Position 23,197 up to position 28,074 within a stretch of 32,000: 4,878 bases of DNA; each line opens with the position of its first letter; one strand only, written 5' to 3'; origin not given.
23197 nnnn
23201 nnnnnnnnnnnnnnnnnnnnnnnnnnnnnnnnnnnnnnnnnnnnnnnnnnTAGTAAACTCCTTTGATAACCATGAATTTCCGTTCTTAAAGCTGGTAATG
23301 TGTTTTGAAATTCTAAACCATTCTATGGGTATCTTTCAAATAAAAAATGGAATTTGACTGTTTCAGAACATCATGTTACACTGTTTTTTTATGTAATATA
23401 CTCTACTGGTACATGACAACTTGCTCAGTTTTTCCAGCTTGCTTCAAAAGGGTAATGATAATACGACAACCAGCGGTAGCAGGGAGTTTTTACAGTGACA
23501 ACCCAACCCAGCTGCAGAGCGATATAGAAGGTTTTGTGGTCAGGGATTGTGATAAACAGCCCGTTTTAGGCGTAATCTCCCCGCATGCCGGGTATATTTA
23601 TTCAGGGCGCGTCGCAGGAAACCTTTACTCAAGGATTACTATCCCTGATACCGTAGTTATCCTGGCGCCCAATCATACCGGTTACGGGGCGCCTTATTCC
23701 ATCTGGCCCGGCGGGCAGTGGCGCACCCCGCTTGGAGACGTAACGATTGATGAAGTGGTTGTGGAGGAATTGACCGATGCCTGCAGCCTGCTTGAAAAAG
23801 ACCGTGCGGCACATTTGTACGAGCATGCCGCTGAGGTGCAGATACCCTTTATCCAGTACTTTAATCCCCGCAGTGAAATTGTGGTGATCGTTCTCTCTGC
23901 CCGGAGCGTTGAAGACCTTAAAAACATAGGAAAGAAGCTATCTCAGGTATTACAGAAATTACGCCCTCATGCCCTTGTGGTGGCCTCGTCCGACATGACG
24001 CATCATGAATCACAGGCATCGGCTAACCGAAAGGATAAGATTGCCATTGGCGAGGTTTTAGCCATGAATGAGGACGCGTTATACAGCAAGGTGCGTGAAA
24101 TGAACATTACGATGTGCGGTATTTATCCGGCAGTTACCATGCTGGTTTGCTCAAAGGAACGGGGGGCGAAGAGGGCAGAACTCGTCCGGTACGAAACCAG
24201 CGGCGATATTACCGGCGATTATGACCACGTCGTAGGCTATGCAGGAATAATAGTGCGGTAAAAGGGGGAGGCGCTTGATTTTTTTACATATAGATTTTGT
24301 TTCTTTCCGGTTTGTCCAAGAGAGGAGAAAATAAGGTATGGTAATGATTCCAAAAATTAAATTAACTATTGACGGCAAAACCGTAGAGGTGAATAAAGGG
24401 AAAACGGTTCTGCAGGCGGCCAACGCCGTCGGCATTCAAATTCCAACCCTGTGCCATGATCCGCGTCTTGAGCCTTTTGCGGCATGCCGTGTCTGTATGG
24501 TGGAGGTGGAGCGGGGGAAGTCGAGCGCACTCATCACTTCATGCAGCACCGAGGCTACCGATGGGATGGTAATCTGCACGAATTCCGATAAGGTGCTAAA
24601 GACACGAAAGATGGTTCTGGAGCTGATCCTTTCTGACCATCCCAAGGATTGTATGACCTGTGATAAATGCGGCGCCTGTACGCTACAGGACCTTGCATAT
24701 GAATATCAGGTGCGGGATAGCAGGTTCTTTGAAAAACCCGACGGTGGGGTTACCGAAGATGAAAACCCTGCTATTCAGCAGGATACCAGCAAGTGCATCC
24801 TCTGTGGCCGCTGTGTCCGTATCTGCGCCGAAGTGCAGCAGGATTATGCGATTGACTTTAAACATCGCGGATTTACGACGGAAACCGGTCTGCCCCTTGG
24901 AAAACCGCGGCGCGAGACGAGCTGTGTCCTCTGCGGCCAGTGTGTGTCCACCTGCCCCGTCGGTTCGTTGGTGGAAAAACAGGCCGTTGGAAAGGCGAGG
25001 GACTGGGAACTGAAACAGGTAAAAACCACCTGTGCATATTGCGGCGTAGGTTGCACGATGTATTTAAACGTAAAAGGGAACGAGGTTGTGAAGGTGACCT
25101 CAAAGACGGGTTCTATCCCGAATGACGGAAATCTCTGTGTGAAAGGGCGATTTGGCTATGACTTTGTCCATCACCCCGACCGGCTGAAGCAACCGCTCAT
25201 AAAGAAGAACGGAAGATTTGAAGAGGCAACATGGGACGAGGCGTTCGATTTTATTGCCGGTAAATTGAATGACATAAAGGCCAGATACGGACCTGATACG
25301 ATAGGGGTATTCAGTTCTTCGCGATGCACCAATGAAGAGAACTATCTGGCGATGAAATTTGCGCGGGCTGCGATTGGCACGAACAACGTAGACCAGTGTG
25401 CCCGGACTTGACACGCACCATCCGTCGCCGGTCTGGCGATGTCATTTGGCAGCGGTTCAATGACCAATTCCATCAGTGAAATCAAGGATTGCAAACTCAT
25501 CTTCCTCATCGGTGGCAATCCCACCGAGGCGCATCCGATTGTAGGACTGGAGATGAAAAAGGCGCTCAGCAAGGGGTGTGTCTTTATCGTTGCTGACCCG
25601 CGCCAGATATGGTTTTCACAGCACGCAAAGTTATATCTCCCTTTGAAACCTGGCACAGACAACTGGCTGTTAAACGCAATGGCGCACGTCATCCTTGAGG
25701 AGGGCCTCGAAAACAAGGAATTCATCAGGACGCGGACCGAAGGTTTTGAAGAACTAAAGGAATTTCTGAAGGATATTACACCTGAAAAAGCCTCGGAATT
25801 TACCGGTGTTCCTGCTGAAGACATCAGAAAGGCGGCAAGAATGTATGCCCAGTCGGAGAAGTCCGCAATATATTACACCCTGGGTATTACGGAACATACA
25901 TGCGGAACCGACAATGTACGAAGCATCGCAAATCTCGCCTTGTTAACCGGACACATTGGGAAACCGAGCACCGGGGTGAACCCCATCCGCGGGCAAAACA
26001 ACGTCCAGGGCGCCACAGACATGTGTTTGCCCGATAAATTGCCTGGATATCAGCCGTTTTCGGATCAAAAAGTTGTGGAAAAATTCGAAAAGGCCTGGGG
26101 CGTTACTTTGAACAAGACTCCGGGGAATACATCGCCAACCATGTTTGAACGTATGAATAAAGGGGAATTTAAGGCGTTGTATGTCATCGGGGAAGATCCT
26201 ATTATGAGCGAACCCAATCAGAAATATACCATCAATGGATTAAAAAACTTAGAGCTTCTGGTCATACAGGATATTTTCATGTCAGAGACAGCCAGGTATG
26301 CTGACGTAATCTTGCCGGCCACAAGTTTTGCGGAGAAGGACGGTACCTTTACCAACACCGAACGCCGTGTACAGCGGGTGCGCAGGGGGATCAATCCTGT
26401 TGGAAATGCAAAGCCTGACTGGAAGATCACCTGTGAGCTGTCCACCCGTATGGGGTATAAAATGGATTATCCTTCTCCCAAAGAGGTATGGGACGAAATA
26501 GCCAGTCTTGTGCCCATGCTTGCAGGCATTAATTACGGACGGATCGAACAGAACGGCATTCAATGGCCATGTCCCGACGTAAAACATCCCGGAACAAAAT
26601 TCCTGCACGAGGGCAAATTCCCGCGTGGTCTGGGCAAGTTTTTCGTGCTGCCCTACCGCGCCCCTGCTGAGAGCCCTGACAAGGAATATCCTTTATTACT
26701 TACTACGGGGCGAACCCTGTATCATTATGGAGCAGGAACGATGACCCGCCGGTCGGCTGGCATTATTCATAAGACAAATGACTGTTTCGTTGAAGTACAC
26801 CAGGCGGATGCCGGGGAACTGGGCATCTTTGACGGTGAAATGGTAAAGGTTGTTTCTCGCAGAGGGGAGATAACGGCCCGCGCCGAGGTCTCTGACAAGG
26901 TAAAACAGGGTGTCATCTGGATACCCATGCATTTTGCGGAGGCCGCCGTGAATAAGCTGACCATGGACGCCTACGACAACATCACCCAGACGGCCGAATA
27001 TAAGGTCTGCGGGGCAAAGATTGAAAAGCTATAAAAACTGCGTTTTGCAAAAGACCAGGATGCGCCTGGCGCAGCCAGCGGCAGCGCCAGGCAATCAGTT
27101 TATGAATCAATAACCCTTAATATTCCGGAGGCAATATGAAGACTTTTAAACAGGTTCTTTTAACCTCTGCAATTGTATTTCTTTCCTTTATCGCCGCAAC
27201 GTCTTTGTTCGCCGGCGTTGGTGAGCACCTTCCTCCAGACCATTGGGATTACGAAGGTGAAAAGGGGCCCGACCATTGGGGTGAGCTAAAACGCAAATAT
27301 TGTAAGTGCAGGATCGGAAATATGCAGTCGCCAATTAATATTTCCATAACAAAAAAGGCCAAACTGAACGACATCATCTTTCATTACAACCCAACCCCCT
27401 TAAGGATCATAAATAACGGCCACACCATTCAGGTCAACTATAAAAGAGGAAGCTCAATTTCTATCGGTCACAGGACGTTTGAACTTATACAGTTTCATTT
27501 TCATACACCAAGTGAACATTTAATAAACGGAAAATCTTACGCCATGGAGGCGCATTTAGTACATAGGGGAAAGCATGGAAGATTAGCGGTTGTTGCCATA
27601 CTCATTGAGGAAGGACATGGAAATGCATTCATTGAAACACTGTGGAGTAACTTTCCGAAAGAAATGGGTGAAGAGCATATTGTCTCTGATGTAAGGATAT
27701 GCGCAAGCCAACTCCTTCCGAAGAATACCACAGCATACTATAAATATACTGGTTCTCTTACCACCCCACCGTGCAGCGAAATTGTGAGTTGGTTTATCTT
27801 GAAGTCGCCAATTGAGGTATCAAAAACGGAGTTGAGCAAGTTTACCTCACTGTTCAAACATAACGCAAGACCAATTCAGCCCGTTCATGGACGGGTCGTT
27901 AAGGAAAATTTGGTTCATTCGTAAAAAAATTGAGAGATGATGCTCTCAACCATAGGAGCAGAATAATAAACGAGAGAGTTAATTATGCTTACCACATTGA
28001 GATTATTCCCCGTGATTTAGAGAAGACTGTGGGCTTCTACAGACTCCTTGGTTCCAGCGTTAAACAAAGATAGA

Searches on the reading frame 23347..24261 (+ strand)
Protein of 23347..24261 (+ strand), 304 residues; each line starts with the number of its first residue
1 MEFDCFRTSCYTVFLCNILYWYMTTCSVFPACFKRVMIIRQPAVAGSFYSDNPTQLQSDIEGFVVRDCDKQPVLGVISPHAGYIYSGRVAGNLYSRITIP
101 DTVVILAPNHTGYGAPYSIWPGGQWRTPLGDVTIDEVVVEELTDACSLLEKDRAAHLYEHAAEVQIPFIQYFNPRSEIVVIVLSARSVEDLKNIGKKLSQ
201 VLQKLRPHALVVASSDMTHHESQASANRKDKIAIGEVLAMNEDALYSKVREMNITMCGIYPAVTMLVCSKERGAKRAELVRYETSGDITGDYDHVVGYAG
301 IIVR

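Call 54: search_protein_families(library=pfam, proteins=[window:23347-24261:+], max_evalue=0.01)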
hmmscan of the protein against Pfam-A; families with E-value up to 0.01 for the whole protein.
window:23347-24261:+ (304 aa): 1 family
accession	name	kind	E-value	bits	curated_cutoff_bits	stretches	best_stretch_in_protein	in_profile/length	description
PF01875.22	Memo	-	5.6e-77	259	27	1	41-301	1-268/269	Memo-like protein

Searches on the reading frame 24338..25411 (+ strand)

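Call 54: search_protein_families(library=pfam, proteins=[window:24338-25411:+], max_evalue=0.01)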
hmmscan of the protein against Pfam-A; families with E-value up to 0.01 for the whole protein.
window:24338-25411:+ (357 aa): 15 families
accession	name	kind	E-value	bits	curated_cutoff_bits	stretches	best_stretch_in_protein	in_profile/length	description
PF13510.11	Fer2_4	-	6.5e-21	74.6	22.8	1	6-83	3-81/82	2Fe-2S iron-sulfur cluster binding domain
PF10588.14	NADH-G_4Fe-4S_3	-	1.7e-19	69.5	27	1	90-129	1-40/40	NADH-ubiquinone oxidoreductase-G iron-sulfur binding region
PF00384.28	Molybdopterin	-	3.3e-16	59.7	24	1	282-356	1-80/353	Molybdopterin oxidoreductase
PF04879.21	Molybdop_Fe4S4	-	4e-16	59.2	22.7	1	226-279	2-55/55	Molybdopterin oxidoreductase Fe4S4 domain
PF12838.12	Fer4_7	-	6e-08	33.5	27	1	152-209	1-51/52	4Fe-4S dicluster domain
PF22117.2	Fer4_Nqo3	-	8.8e-08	32.7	27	1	144-211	2-66/67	NADH-quinone oxidoreductase subunit 3, ferredoxin-like domain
PF00037.32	Fer4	-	4.5e-07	29.8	21.1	2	193-210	5-22/24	4Fe-4S binding domain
PF12837.12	Fer4_6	-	5.4e-07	29.7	25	2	149-165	5-21/24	4Fe-4S binding domain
PF13183.11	Fer4_8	-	9.9e-06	26.4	27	1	151-209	3-67/68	4Fe-4S dicluster domain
PF13237.11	Fer4_10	-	6.1e-05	23.3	25.5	0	193-239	6-48/53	4Fe-4S dicluster domain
PF14697.11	Fer4_21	-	7.2e-05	23.3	35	1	149-209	4-54/59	4Fe-4S dicluster domain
PF13187.11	Fer4_9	-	0.0006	20.2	27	1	152-209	1-50/52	4Fe-4S dicluster domain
PF12797.12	Fer4_2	-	0.0014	18.9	24.5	1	148-164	5-21/22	4Fe-4S binding domain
PF13484.11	Fer4_16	-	0.0023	19.1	30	0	196-221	2-28/66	4Fe-4S double cluster binding domain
PF12800.12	Fer4_4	-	0.0084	16.8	24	1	195-209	3-17/17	4Fe-4S binding domain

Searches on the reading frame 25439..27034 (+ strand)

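Call 54: search_protein_families(library=pfam, proteins=[window:25439-27034:+], max_evalue=0.01)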
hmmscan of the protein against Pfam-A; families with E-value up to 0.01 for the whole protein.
window:25439-27034:+ (531 aa): 2 families
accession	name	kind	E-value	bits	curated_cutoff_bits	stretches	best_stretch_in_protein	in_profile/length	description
PF00384.28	Molybdopterin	-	8.8e-62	209.6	24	1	7-336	97-352/353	Molybdopterin oxidoreductase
PF01568.27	Molydop_binding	-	3.4e-29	101.5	26.8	1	419-524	1-109/110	Molydopterin dinucleotide binding domain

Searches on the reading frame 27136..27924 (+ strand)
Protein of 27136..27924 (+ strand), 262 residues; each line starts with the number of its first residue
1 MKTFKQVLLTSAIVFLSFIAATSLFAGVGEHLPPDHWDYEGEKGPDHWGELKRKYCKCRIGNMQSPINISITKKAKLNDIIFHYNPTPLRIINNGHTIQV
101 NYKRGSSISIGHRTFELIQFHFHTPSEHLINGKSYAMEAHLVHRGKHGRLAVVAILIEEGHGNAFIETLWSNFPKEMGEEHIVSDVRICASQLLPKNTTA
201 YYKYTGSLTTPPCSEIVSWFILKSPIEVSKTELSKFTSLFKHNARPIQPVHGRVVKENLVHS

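Call 54: search_protein_families(library=pfam, proteins=[window:27136-27924:+], max_evalue=0.01)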
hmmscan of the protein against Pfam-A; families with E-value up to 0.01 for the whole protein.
window:27136-27924:+ (262 aa): 1 family
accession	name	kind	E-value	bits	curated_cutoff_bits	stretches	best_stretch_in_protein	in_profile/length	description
PF00194.26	Carb_anhydrase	-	4.9e-48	164.4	27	1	43-258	1-253/254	Eukaryotic-type carbonic anhydrase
